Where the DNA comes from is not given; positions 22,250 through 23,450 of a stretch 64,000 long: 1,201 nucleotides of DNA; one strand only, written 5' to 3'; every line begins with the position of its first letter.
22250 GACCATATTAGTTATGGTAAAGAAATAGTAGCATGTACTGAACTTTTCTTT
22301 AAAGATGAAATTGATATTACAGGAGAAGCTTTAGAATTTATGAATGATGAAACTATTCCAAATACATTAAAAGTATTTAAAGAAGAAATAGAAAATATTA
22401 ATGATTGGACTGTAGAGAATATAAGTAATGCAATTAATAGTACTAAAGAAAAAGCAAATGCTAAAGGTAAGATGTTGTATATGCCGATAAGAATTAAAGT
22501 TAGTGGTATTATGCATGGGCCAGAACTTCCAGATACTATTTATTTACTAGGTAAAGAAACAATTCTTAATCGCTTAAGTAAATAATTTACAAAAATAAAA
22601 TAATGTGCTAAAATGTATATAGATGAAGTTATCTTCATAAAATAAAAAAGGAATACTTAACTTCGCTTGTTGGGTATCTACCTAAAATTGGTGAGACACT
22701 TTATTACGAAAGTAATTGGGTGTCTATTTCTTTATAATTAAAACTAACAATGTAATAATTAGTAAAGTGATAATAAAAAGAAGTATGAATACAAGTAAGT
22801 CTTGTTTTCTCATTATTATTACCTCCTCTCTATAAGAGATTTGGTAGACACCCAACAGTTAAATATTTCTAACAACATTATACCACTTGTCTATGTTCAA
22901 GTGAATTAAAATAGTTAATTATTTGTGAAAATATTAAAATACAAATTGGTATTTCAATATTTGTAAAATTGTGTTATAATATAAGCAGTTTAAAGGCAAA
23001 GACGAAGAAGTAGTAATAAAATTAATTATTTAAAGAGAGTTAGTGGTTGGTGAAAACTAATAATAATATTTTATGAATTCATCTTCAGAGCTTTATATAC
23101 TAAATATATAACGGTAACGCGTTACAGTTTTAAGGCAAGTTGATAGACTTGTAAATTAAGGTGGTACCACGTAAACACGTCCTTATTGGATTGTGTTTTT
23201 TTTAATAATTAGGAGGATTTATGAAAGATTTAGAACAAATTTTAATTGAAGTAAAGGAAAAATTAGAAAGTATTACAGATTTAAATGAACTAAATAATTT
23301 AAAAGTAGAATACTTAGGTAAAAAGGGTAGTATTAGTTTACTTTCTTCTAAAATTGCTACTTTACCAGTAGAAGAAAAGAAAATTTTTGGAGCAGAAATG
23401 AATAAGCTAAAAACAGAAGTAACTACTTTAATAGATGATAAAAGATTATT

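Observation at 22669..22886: Candidate type I toxin-antitoxin locus between gltX and the pheS T-box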

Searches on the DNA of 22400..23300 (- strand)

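Call 5: search_rna_families(source=window, start=22400, end=23300, threshold=evalue, max_evalue=10, show_alignments=3)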
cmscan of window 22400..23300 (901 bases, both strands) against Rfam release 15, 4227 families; matches with E-value up to 10: 3.
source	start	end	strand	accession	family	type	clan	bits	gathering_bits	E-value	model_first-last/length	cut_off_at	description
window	22990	23187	+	RF00230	T-box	Cis-reg; leader;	-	114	93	2.7e-26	1-219/219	no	T-box leader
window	22745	22815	-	RF01212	sn2524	Gene; snRNA; snoRNA; CD-box;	-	17.4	44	9.8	1-109/109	no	Small nucleolar RNA sn2524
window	22718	22853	-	RF01412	BsrG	Gene; sRNA;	-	17.3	55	0.11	24-155/259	no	BsrG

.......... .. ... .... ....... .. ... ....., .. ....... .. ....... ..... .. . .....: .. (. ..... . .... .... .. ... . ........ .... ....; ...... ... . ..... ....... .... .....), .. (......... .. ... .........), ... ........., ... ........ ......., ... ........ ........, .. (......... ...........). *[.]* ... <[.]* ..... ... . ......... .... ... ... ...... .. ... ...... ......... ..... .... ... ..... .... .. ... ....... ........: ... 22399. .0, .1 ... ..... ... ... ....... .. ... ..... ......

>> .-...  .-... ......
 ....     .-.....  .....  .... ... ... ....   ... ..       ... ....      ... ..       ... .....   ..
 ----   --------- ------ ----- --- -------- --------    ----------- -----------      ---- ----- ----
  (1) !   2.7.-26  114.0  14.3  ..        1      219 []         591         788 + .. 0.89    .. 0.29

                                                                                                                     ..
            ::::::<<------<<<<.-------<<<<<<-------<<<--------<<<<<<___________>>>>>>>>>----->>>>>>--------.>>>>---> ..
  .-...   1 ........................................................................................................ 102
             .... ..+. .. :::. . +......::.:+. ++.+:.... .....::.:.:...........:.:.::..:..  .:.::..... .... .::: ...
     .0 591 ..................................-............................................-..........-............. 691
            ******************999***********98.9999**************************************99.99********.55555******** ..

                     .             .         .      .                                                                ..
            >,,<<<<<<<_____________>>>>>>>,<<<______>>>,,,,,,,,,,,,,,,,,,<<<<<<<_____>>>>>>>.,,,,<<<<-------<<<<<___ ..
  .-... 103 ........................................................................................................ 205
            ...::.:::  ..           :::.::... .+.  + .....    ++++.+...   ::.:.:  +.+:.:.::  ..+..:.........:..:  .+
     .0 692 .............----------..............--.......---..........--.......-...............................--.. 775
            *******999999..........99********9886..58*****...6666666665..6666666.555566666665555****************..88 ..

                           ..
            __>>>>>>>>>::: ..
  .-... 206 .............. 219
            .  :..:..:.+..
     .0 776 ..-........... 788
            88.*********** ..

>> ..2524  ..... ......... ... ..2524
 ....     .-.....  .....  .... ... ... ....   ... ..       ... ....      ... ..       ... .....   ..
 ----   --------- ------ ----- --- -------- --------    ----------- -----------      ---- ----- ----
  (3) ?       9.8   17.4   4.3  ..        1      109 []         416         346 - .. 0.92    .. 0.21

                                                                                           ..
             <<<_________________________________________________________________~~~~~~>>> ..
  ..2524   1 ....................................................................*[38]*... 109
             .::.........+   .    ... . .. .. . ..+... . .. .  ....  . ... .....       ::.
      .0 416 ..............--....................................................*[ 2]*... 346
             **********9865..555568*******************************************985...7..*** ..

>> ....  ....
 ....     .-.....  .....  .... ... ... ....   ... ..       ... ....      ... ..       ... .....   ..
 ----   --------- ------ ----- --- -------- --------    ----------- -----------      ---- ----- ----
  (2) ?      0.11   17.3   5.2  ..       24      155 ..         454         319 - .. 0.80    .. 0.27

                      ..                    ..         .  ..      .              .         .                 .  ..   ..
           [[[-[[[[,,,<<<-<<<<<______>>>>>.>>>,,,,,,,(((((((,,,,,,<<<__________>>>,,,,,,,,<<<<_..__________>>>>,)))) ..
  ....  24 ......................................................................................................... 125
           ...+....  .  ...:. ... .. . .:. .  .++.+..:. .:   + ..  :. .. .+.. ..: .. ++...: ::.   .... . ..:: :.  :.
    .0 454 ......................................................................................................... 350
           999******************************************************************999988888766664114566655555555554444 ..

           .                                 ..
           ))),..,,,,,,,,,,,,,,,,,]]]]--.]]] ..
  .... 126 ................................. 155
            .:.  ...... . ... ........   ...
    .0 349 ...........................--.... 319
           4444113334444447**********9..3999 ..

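Call 21: search_dna_similar(query=window:22600-22910:-, collection=phages, mode=distant, max_evalue=1)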
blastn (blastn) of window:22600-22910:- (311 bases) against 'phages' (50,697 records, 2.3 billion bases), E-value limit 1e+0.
Records with a match: 5; places in all: 5; records where one place covers at least 80% of the query: 0.
Best place of each record, by identity: 95-99% 5.
By first word of the organism name: Bacillus 5.
By host as written in the record: Bacillus thuringiensis subspecies kurstaki 2; - 2; Bacillus thuringiensis kurstaki 1.
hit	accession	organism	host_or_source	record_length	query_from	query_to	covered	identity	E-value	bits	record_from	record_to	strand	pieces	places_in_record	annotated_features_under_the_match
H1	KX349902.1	Bacillus phage Kida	Bacillus thuringiensis subspecies ...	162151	85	109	8%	96.0%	3e-1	42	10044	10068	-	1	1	hypothetical protein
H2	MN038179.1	Bacillus phage ALPS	Bacillus thuringiensis kurstaki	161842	85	109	8%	96.0%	3e-1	42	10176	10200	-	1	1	26: hypothetical protein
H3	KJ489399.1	Bacillus phage Hakuna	-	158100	85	109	8%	96.0%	3e-1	42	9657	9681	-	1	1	hypothetical protein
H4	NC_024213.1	Bacillus phage Hakuna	-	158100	85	109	8%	96.0%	3e-1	42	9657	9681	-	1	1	hypothetical protein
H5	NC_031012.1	Bacillus phage Kida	Bacillus thuringiensis subspecies ...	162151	85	109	8%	96.0%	3e-1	42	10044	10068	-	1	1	hypothetical protein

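Call 22: search_dna_similar(query=window:22600-22910:-, collection=plasmids, mode=distant, max_evalue=1)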
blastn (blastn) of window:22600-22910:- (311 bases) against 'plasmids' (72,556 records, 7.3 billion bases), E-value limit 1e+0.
Records with a match: 26; places in all: 26; records where one place covers at least 80% of the query: 0.
Best place of each record, by identity: 90-95% 1; 80-90% 18; 60-80% 7.
By first word of the organism name: Bacillus 15; Enterococcus 4; Paraclostridium 2; Pseudoalteromonas 1; Candidatus 1; Staphylococcus 1; Lactobacillus 1; Chondrinema 1.
By predicted mobility (MOB-suite, as given by PLSDB): non-mobilizable 12; conjugative 9; mobilizable 5.
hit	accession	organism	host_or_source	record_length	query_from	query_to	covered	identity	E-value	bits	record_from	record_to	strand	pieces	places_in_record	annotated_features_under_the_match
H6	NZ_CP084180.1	Enterococcus faecium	Homo sapiens,hematoma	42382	104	187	27%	72.4%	3e-1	43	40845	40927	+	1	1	hypothetical protein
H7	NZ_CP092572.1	Enterococcus faecium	Homo sapiens,urine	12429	104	187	27%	72.4%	3e-1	43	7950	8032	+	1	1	none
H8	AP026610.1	Enterococcus faecium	Homo sapiens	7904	105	187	27%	72.1%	9e-1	41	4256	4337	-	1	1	none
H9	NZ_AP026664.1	Enterococcus faecium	Homo sapiens,urine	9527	105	187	27%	72.1%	9e-1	41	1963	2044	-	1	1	none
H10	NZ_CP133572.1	Pseudoalteromonas sp. HL-AS2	sediment core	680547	161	212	17%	80.8%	3e-1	44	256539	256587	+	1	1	bifunctional diguanylate cyclase/phosphodiesterase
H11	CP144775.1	Candidatus Stammera capleta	insect metagenome,tissue sample,midgut ...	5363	134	183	16%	77.4%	9e-1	41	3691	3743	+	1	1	record has no annotation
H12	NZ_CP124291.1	Paraclostridium sordellii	Vulpes vulpes,whole organism,intestine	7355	131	179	16%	77.6%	9e-1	41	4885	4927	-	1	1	none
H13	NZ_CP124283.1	Paraclostridium sordellii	Procyon lotor,whole organism,intestine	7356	131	179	16%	77.6%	9e-1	41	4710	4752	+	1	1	none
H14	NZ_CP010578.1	Bacillus thuringiensis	whole organism,soil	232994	138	184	15%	80.9%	9e-1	42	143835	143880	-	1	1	none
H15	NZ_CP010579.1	Bacillus thuringiensis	whole organism,soil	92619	138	184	15%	80.9%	9e-1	42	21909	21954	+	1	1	none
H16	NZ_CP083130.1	Bacillus thuringiensis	whole organism,Biopesticide Novodor 3FC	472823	138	184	15%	80.9%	9e-1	42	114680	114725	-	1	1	none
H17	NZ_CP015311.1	Bacillus thuringiensis serovar morrisoni str. 4AA1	Tribolium castaneum,whole organism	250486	138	184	15%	80.9%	9e-1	42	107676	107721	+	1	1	none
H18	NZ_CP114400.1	Bacillus thuringiensis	liquid culture,Bacillus thuringiensis ...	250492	138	184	15%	80.9%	9e-1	42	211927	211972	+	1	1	none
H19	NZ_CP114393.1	Bacillus thuringiensis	liquid culture,Bacillus thuringiensis ...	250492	138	184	15%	80.9%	9e-1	42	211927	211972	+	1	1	none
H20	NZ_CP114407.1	Bacillus thuringiensis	liquid culture,Bacillus thuringiensis ...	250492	138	184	15%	80.9%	9e-1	42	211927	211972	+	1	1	none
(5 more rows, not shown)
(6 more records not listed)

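Call 24: get_annotated_region(hit=H6, flank=600)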
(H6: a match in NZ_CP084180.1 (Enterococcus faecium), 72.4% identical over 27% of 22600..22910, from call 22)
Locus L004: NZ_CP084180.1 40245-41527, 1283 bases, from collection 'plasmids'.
description: Enterococcus faecium strain 4995/20 plasmid p4995_2, complete sequence
organism: Enterococcus faecium (NCBI taxid 1352)
taxonomy: Bacteria; Bacillota; Bacilli; Lactobacillales; Enterococcaceae; Enterococcus; Enterococcus faecium
host: -; source: Homo sapiens,hematoma; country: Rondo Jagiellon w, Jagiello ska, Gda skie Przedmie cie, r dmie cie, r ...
typing (MOB-suite, as given by PLSDB): mobilizable; replicon rep_cluster_1742,rep_cluster_185,rep_cluster_2146; relaxase MOBP,MOBV,MOBV
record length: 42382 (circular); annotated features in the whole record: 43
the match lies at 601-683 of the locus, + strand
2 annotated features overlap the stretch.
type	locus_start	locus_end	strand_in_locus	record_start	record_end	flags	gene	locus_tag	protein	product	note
CDS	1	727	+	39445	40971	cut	-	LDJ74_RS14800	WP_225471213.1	hypothetical protein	-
CDS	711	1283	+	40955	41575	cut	-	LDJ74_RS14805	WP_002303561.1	ABC transporter ATP-binding protein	-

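Call 25: get_annotated_region(hit=H12, flank=600)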
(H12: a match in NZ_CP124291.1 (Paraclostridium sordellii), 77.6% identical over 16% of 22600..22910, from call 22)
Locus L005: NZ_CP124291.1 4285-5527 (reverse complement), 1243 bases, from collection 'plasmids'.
description: Paraclostridium sordellii strain C125 plasmid unnamed1, complete sequence
organism: Paraclostridium sordellii (NCBI taxid 1505)
taxonomy: Bacteria; Bacillota; Clostridia; Peptostreptococcales; Peptostreptococcaceae; Paraclostridium; Paraclostridium sordellii
host: -; source: Vulpes vulpes,whole organism,intestine; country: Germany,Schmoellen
typing (MOB-suite, as given by PLSDB): non-mobilizable
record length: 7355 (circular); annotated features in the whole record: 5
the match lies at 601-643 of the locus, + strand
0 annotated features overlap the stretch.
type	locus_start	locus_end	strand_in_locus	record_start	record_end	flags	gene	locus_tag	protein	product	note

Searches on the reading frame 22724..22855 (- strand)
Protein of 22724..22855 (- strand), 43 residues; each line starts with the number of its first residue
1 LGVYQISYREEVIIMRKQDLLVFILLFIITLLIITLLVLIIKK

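Call 12: find_encoding_contigs(protein=window:22724-22855:-, flank=3000, max_places=6)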
Protein window:22724-22855:- (43 aa): no gene with exactly this product is on record in the collection.

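Call 17: find_homologous_proteins(query=window:22727-22855:-, max_evalue=10)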
Query window:22727-22855:-: no candidate shares three 5-residue words with the query. No homologue found.

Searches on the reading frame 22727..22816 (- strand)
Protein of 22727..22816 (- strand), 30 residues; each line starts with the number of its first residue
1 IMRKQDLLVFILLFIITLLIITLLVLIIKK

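Call 15: search_protein_families(library=pfam, proteins=[window:22727-22813:-], max_evalue=10)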
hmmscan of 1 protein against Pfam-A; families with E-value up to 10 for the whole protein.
seq(29 aa): 1 family
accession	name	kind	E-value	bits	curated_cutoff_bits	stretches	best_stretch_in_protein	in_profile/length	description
PF22050.1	Toddler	-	0.73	10.7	27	1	1-21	1-21/58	Apelin receptor early endogenous ligand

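Call 16: search_protein_families(library=ncbifam, proteins=[window:22727-22813:-], max_evalue=10)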
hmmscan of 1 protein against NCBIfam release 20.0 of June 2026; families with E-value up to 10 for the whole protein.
seq(29 aa): 2 families
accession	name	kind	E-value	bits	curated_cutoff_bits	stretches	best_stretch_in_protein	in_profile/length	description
NF007279.0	PRK09738.1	subfamily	1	9.3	73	1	1-23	3-25/52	type I toxin-antitoxin system Hok family toxin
NF045529.2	Heimdall-CTERM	domain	3.3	8.3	24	1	13-29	7-23/26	Heimdall-CTERM domain-containing surface protein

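Call 39: search_protein_representatives(protein=window:22727-22816:-)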
Query: 30 residues. Proteins with E-value up to 0.001 (for the whole library): 0; up to 1e-10: 0; up to 1e-30: 0. The best 0 are listed.

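Call 40: find_related_loci(query=A3, collection=viral_contigs, flank=1500)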
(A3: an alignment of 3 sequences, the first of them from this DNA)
Query A3 (29 aa) in viral_contigs; peptide patterns used: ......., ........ (x = any residue, [..] = any of these).
207 stretches matched a pattern, but none encodes a relative of the query by tblastn (E <= 1e-3).

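Call 64: search_protein_families(library=padloc, proteins=[window:22727-22813:-], max_evalue=10)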
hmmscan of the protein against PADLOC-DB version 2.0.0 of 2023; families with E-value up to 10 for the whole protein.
seq(29 aa): 0 families

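Call 65: search_protein_families(library=phrogs, proteins=[window:22727-22813:-], max_evalue=10)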
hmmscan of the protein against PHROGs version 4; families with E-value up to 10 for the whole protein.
seq(29 aa): 0 families

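Call 96: list_cluster_members(proteins=[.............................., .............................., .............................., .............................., window:22727-22813:-, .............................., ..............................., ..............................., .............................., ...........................])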
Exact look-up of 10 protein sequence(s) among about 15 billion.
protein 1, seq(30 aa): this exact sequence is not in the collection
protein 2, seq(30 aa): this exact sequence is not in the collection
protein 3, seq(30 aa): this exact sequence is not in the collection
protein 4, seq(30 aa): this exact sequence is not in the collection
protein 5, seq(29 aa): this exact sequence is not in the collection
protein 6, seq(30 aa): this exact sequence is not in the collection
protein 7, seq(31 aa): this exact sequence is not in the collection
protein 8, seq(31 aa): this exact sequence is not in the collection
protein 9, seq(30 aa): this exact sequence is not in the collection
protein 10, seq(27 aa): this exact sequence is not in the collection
